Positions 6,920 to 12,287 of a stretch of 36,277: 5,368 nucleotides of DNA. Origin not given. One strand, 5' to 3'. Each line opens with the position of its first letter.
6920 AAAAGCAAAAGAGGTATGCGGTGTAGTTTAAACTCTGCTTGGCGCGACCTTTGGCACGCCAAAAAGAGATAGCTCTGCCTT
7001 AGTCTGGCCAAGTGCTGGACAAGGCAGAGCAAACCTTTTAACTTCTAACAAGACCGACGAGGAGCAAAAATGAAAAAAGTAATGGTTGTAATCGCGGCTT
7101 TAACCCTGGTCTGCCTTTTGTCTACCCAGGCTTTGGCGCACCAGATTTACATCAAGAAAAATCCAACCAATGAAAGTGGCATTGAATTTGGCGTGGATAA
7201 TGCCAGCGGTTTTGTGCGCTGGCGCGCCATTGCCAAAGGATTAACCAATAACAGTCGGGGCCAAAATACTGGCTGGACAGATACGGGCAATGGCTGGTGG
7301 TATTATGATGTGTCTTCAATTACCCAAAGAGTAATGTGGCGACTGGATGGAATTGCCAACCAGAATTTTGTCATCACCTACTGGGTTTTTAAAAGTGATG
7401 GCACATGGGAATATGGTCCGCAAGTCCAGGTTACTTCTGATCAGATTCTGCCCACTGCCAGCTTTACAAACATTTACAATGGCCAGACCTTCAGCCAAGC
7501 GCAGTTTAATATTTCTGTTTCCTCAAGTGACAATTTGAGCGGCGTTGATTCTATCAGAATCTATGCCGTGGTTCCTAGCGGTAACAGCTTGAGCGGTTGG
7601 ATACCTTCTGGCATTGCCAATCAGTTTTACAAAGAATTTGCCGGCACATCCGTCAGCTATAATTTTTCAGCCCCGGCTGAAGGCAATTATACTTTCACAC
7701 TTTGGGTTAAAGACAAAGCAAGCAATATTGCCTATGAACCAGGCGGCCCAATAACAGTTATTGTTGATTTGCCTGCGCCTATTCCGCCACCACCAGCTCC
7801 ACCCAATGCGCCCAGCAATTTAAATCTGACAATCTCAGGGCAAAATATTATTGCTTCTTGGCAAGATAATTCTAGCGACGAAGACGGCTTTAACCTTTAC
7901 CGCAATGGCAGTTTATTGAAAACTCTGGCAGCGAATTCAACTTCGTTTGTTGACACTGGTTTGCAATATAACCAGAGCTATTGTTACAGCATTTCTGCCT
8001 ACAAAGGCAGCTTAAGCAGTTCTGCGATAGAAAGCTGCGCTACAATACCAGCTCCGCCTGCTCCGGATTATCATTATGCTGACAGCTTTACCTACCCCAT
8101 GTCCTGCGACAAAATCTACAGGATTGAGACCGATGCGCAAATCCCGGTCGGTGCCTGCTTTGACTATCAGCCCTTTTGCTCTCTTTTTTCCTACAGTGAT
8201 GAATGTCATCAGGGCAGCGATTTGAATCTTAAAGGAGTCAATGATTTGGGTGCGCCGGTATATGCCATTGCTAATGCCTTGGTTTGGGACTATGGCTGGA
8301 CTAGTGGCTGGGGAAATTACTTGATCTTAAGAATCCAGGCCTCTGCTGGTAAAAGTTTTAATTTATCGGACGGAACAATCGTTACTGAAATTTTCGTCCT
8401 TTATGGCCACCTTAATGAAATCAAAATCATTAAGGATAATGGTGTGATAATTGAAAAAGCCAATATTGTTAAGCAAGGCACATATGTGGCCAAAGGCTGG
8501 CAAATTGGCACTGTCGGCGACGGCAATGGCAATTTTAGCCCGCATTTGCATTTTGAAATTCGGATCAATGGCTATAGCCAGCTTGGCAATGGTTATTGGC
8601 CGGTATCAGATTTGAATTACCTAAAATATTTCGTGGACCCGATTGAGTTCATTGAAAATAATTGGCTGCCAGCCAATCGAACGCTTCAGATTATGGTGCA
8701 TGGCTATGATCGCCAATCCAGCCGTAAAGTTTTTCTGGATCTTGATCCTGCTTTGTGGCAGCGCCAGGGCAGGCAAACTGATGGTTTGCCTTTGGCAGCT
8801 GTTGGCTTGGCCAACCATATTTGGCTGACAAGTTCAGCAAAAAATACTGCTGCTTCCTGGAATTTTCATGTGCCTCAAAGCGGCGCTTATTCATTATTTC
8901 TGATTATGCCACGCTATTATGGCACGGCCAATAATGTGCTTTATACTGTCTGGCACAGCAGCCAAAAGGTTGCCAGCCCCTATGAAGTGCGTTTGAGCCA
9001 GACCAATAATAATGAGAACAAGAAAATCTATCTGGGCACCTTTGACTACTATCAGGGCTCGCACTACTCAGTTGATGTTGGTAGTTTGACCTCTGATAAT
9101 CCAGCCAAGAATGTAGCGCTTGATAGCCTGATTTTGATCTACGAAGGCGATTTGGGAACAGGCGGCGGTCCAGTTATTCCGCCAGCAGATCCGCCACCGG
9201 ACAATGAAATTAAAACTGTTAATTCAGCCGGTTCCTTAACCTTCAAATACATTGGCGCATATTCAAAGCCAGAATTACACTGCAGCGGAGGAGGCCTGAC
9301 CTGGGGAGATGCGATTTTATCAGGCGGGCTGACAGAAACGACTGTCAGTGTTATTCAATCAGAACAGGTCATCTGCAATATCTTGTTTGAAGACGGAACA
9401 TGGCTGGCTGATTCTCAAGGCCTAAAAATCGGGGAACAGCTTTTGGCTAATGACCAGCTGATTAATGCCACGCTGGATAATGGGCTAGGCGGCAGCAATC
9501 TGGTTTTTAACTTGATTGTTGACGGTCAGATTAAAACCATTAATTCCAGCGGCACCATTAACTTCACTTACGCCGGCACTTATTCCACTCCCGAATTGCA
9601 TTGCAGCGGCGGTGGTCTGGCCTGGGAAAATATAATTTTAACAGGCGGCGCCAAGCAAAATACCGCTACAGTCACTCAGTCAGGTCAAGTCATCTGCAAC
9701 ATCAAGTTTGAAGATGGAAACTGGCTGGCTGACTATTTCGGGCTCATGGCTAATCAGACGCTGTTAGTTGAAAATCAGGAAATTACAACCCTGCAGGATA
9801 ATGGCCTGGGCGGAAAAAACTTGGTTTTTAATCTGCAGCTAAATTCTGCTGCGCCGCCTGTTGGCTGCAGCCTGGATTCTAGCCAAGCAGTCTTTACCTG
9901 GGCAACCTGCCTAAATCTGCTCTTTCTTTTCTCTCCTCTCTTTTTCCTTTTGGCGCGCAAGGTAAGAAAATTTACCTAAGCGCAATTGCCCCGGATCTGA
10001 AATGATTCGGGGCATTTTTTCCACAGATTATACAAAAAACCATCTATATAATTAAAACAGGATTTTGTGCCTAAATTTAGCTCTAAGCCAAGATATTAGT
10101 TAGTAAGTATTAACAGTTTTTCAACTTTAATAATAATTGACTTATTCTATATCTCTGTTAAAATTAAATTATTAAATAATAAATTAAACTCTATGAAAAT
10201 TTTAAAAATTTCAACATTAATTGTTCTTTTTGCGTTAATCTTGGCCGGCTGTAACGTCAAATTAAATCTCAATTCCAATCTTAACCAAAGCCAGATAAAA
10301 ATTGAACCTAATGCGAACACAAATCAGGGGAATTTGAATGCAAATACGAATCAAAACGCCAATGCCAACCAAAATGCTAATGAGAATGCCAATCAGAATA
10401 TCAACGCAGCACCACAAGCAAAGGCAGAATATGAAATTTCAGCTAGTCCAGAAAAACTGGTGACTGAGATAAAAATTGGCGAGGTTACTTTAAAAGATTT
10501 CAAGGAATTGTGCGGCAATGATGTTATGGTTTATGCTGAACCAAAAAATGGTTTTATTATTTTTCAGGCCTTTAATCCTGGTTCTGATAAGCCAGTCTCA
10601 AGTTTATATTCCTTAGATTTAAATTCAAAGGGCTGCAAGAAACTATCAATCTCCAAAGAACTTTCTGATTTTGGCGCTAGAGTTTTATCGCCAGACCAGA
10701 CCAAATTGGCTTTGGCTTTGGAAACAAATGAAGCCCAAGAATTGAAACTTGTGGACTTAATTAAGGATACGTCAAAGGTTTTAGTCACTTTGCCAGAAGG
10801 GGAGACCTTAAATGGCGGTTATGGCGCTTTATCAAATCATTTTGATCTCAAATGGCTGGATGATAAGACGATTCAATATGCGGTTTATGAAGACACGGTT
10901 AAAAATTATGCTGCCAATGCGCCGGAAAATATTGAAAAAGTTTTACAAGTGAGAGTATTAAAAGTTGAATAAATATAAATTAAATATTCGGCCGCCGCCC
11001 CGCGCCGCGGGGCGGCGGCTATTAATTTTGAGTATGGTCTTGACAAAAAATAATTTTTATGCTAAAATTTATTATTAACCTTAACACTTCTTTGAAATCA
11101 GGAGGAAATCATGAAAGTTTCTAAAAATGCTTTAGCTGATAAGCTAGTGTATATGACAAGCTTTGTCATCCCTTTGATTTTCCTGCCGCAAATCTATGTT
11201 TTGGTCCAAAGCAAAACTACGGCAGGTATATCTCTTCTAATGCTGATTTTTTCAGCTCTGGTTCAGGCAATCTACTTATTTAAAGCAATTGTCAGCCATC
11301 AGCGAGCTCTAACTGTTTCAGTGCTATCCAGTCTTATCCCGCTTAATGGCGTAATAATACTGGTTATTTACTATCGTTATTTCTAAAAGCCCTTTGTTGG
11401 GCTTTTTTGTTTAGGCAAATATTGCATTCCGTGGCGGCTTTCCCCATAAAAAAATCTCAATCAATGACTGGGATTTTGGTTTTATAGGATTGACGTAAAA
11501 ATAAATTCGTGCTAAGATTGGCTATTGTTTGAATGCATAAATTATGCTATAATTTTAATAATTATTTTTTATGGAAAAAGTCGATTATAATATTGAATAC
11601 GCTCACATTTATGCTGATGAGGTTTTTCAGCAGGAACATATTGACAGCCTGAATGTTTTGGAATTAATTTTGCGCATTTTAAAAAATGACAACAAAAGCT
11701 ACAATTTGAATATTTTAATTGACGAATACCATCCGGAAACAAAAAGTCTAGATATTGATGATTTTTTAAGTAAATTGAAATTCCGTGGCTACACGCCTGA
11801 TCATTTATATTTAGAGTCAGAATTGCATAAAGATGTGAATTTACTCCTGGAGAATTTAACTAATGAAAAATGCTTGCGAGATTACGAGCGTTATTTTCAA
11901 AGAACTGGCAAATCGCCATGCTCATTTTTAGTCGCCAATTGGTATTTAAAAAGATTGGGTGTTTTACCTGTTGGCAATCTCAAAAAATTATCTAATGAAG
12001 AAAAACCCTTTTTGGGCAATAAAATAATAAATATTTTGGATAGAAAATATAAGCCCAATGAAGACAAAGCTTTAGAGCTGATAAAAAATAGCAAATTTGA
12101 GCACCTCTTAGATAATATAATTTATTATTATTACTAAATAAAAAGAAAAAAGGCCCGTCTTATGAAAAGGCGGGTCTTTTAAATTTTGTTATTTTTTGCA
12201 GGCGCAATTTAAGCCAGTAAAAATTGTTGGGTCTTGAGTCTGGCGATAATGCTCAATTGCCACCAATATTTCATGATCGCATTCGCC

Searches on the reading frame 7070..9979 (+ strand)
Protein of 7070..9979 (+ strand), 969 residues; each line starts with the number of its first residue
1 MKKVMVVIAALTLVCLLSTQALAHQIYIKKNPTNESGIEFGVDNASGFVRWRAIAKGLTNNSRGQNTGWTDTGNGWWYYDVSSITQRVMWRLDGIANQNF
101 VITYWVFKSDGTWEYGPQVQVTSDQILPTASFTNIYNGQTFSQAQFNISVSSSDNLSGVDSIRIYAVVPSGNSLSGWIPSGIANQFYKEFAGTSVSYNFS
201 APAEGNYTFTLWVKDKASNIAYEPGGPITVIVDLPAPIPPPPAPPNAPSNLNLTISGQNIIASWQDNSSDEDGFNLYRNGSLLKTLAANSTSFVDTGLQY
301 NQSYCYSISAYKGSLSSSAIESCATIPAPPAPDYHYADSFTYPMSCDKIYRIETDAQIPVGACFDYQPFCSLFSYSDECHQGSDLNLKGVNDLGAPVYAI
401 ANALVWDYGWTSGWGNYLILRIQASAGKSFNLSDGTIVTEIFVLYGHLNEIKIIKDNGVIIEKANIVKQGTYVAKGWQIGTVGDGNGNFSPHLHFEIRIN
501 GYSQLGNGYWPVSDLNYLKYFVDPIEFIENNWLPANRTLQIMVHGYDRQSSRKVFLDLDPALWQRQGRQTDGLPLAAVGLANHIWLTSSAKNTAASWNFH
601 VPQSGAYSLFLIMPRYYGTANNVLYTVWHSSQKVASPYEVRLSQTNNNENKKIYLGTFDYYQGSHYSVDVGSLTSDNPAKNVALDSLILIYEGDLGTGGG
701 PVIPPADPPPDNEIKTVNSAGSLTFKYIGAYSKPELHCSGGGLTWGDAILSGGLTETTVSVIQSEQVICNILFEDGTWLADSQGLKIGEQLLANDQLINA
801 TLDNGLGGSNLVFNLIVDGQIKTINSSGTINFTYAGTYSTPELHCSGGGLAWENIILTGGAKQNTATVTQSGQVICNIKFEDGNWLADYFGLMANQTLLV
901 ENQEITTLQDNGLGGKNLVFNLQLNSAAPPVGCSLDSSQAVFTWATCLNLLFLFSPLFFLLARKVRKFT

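Call 64: search_protein_families(library=ncbifam, proteins=[window:7070-9979:+], max_evalue=0.00001)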
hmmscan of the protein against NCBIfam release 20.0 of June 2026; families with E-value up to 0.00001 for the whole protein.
window:7070-9979:+ (969 aa): 0 families

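Call 73: search_protein_families(library=pfam, proteins=[window:7070-9979:+], max_evalue=0.001)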
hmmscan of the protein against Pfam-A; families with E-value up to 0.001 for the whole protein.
window:7070-9979:+ (969 aa): 3 families
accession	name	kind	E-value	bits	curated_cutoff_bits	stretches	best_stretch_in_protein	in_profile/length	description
PF01551.29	Peptidase_M23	-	9.5e-12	45.4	28.7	1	380-502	3-92/96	Peptidase family M23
PF25275.1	Golvesin_C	-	3.6e-08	34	31.6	1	588-677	36-120/132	Golvesin C-terminal domain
PF18370.7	RGI_lyase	-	0.0007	20.3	27.8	0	260-305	19-67/86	Rhamnogalacturonan I lyases beta-sheet domain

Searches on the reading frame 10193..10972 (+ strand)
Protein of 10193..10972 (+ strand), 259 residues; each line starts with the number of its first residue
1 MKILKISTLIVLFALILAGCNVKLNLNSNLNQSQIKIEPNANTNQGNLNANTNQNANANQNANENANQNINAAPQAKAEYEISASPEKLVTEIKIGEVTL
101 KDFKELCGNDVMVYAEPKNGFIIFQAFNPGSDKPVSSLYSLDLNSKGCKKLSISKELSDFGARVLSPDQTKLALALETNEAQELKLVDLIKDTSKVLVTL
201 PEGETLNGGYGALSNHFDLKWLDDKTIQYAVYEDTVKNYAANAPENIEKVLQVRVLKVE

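Call 34: search_protein_families(library=pfam, proteins=[window:10193-10972:+], max_evalue=0.1)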
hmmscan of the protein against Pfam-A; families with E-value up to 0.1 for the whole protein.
window:10193-10972:+ (259 aa): 1 family
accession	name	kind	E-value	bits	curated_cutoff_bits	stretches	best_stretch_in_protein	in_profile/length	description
PF24770.2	Ig-CFAP74_2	-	0.041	14.8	27.4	0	39-99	76-134/185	CFAP74 second Ig-like domain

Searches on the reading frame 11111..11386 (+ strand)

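Call 34: search_protein_families(library=pfam, proteins=[window:11111-11386:+], max_evalue=0.1)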
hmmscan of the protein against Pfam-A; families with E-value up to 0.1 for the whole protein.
window:11111-11386:+ (91 aa): 1 family
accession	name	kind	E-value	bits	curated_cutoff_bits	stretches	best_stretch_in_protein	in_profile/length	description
PF04193.19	PQ-loop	-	1.7e-06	28.1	22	1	22-64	15-57/61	PQ loop repeat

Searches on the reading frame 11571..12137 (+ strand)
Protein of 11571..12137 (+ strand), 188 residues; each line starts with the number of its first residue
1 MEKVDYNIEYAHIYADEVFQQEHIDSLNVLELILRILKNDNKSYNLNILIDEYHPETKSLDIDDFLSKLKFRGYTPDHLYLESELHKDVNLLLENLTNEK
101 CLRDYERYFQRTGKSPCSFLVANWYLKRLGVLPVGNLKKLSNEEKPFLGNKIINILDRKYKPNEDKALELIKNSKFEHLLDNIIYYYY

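Call 34: search_protein_families(library=pfam, proteins=[window:11571-12137:+], max_evalue=0.1)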
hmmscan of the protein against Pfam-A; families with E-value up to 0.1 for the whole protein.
window:11571-12137:+ (188 aa): 1 family
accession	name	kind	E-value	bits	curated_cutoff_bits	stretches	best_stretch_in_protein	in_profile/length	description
PF18244.6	CttA_N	-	0.064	14.2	25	0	56-84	30-58/71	Cellulose-binding protein CttA N-terminal domain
